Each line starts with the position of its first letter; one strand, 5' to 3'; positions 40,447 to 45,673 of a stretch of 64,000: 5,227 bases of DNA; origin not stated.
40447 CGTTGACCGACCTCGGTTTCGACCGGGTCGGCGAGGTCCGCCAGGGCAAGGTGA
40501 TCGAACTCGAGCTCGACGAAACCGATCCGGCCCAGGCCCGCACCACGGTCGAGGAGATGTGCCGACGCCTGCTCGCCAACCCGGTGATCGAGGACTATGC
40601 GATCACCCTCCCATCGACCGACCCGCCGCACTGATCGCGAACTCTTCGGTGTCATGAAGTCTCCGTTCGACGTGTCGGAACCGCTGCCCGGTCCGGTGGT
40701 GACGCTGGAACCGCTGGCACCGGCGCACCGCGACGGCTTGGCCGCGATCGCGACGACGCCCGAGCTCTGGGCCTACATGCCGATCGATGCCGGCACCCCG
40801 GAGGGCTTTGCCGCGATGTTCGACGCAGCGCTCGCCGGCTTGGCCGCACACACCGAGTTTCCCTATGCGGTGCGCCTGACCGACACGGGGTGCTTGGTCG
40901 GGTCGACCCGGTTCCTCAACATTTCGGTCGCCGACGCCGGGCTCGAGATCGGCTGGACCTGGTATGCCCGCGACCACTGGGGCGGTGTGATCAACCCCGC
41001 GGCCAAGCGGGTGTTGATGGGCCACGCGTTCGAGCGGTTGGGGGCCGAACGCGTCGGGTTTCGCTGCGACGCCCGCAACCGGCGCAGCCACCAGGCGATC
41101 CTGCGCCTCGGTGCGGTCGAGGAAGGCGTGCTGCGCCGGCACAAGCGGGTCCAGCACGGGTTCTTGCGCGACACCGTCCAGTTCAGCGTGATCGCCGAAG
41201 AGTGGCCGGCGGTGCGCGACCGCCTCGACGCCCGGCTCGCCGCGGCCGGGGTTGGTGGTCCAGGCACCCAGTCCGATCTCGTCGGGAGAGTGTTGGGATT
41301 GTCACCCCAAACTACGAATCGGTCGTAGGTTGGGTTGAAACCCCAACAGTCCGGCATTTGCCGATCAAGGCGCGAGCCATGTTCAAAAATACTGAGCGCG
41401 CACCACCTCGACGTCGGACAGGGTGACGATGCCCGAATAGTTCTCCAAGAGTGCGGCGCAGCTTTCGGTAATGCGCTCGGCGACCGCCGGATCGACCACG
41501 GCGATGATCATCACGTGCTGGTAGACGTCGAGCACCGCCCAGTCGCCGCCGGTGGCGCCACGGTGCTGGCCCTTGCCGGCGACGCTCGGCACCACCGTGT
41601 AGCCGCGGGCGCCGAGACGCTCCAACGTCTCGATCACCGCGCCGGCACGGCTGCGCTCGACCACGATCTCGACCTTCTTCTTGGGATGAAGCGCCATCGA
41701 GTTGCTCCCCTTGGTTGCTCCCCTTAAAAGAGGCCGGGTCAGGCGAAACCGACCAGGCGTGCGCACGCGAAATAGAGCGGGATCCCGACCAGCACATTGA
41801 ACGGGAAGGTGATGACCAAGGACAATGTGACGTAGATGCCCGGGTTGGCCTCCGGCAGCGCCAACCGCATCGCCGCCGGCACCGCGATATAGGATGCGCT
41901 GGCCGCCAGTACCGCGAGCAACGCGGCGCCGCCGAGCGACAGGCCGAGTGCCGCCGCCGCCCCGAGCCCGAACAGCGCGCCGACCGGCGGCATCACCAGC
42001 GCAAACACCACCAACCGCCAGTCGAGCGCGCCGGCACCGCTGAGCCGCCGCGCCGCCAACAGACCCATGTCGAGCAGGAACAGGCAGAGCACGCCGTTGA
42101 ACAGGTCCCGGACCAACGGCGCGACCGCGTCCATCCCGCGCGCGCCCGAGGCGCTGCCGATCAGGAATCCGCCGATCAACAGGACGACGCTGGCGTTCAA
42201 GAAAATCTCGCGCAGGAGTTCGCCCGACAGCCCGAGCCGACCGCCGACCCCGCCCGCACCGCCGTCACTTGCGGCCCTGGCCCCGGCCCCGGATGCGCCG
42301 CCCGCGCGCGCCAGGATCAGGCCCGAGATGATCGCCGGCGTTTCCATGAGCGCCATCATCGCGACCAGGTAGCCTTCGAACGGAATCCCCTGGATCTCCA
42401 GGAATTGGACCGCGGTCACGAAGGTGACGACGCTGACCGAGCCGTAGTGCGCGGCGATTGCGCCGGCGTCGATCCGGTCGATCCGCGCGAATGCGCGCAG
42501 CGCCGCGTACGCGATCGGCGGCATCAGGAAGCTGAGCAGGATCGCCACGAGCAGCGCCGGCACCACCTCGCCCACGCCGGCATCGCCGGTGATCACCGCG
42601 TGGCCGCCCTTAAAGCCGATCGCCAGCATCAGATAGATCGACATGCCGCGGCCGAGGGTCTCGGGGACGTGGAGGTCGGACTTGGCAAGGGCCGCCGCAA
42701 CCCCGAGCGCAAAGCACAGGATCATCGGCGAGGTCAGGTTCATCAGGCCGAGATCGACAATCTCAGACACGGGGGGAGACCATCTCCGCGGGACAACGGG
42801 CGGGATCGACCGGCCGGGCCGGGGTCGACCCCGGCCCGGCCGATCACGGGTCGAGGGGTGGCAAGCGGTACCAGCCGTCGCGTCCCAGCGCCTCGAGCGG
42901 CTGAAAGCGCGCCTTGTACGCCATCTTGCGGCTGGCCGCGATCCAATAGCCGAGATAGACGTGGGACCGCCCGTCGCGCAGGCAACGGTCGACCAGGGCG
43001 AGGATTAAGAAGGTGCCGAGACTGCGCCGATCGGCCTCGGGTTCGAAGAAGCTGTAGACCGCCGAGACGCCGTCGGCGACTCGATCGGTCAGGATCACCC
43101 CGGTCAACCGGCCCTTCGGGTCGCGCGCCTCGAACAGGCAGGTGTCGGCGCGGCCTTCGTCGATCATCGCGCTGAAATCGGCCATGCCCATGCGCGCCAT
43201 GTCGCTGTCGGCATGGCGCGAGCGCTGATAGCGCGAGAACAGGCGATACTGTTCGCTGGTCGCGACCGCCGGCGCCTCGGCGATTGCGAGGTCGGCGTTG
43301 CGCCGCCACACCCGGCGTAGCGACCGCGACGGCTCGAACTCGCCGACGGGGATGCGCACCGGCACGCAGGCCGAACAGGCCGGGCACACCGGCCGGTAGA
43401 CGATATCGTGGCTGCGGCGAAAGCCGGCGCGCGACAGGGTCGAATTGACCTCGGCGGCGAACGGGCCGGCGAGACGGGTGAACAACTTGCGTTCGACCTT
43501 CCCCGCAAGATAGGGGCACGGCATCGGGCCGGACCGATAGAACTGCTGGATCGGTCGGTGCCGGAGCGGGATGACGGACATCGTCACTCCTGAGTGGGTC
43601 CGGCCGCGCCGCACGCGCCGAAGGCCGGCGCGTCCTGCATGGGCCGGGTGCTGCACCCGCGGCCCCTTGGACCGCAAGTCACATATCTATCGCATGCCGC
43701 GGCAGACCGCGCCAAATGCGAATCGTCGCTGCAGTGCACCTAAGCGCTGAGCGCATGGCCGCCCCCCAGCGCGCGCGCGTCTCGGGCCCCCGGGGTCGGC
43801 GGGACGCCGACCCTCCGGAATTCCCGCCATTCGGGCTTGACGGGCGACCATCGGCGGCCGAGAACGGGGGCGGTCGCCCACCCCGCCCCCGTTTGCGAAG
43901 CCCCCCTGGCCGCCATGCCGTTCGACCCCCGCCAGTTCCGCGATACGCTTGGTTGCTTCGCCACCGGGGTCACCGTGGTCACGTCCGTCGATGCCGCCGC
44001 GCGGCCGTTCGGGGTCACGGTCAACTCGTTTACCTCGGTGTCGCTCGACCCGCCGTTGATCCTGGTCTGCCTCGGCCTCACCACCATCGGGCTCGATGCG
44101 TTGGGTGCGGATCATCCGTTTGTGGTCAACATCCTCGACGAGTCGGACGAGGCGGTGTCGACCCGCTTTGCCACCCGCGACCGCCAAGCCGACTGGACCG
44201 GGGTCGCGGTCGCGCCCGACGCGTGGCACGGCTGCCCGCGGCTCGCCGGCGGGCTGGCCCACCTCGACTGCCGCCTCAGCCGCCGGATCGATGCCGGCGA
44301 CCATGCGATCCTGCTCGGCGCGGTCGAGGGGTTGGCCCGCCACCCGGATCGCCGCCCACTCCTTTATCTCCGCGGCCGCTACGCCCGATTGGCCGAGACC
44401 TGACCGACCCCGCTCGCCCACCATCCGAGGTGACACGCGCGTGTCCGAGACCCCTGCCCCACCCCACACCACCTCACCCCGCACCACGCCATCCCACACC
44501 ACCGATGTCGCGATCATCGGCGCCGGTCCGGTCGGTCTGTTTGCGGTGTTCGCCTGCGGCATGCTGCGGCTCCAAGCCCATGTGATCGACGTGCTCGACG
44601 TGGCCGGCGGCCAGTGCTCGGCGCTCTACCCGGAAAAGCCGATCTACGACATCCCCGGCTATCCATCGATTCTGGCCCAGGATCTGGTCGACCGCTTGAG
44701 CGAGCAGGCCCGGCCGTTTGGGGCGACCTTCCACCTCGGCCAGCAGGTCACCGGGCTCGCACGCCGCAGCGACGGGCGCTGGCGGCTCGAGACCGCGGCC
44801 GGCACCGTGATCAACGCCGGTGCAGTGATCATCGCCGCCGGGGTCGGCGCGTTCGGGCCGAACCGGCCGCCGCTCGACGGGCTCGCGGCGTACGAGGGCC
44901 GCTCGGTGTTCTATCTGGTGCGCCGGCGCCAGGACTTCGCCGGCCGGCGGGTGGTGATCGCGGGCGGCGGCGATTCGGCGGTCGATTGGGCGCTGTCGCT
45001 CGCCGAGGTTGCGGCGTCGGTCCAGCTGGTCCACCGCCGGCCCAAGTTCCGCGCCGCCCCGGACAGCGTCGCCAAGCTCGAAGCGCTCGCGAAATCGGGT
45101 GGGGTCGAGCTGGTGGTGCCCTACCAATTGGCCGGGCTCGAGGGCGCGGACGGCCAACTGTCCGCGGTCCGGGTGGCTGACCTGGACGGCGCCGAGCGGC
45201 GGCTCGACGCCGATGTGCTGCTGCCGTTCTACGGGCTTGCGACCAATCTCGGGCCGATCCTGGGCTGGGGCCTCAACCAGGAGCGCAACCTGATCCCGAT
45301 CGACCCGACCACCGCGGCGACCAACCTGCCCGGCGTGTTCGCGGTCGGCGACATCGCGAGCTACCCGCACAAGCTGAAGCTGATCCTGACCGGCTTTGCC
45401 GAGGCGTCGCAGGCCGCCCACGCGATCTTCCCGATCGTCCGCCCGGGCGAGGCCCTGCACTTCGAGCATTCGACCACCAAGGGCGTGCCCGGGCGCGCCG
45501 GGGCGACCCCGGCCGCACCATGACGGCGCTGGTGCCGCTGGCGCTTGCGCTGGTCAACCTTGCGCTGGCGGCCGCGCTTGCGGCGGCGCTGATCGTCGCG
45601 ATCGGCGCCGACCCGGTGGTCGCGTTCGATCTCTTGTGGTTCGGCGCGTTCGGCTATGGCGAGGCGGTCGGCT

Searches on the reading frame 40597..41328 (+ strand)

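Call 26: search_protein_families(library=pfam, proteins=[window:40597-41328:+], max_evalue=0.001)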
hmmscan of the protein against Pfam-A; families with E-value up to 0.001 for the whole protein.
window:40597-41328:+ (243 aa): 1 family
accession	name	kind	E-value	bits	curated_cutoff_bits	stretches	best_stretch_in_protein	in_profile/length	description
PF13302.13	Acetyltransf_3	-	1.4e-20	74.8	25.4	1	35-173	2-137/138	Acetyltransferase (GNAT) domain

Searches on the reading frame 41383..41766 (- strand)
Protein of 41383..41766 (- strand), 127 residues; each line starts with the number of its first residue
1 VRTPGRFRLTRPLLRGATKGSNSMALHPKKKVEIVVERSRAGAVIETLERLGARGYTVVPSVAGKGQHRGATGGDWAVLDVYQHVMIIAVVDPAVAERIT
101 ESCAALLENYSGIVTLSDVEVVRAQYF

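Call 26: search_protein_families(library=pfam, proteins=[window:41383-41766:-], max_evalue=0.001)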
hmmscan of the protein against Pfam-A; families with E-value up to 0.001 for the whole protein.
window:41383-41766:- (127 aa): 2 families
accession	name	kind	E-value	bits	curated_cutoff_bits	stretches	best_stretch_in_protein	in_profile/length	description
PF00543.27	P-II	-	2.9e-19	69.7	25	1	30-125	2-101/102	Nitrogen regulatory protein P-II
PF02641.20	DUF190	-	5.5e-07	30.2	23.4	1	41-121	19-97/97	Uncharacterized ACR, COG1993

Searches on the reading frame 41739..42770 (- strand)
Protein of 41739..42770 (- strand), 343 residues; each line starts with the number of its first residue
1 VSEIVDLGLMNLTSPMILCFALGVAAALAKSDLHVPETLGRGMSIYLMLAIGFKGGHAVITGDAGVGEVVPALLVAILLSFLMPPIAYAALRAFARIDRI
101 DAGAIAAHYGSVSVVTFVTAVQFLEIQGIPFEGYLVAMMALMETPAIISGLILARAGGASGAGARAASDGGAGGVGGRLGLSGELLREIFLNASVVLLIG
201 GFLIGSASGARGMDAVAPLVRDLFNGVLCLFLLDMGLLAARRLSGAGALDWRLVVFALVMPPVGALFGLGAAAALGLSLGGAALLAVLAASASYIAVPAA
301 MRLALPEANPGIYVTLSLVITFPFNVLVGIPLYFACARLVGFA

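Call 26: search_protein_families(library=pfam, proteins=[window:41739-42770:-], max_evalue=0.001)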
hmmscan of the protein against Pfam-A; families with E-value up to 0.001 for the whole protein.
window:41739-42770:- (343 aa): 1 family
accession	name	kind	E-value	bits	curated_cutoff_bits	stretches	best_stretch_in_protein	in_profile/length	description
PF05982.17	Sbt_1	-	6.5e-112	374.2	27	1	15-337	1-307/308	Na+-dependent bicarbonate transporter superfamily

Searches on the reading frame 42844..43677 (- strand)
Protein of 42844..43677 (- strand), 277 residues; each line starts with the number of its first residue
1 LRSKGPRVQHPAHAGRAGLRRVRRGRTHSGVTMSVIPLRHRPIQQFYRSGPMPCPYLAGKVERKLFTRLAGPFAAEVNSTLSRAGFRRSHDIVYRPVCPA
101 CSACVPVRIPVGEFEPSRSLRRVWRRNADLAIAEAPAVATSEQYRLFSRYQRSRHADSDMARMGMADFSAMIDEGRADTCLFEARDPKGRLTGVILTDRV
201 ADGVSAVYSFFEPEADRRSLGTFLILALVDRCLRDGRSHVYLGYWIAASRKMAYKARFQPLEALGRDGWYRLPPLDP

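Call 26: search_protein_families(library=pfam, proteins=[window:42844-43677:-], max_evalue=0.001)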
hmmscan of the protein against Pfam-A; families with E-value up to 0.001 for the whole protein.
window:42844-43677:- (277 aa): 3 families
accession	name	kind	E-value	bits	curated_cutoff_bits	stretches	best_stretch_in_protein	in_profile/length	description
PF04377.21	ATE_C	-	1.4e-34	119.8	25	1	142-264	1-121/122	Arginine-tRNA-protein transferase, C terminus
PF04376.19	ATE_N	-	1e-21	77.3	27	1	53-122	2-72/72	Arginine-tRNA-protein transferase, N terminus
PF13480.13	Acetyltransf_6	-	6.5e-05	23.6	22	1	118-244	5-136/143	Acetyltransferase (GNAT) domain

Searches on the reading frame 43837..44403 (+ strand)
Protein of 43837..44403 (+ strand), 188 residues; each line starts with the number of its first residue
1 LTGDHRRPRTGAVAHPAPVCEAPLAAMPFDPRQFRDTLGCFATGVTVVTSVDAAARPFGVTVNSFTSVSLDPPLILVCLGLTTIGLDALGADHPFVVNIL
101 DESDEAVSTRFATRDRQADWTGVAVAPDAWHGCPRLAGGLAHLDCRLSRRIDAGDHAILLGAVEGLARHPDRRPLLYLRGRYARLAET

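Call 26: search_protein_families(library=pfam, proteins=[window:43837-44403:+], max_evalue=0.001)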
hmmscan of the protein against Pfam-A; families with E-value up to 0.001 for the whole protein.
window:43837-44403:+ (188 aa): 1 family
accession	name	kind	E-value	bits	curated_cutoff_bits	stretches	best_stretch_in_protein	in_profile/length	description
PF01613.24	Flavin_Reduct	-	6.2e-36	124.3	27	1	39-185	2-152/153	Flavin reductase like domain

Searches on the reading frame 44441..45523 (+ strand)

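Call 26: search_protein_families(library=pfam, proteins=[window:44441-45523:+], max_evalue=0.001)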
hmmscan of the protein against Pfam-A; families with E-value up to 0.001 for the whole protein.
window:44441-45523:+ (360 aa): 6 families
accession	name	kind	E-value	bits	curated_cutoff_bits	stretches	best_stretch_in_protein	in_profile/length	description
PF07992.20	Pyr_redox_2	-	1.1e-25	91.1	26.1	1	22-313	2-282/291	Pyridine nucleotide-disulphide oxidoreductase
PF13738.12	Pyr_redox_3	-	2.2e-19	70.3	30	1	80-303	81-305/305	Pyridine nucleotide-disulphide oxidoreductase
PF00070.33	Pyr_redox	-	7.3e-13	49.3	22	1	170-246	1-80/82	Pyridine nucleotide-disulphide oxidoreductase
PF03486.20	HI0933_like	-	5.4e-08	33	50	0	78-135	107-164/244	HI0933-like protein Rossmann domain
PF01266.30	DAO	-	3.4e-06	27.2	27.9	1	80-137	149-206/353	FAD dependent oxidoreductase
PF01593.30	Amino_oxidase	-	0.00015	21.6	19.8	1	35-139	168-260/443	Flavin containing amine oxidoreductase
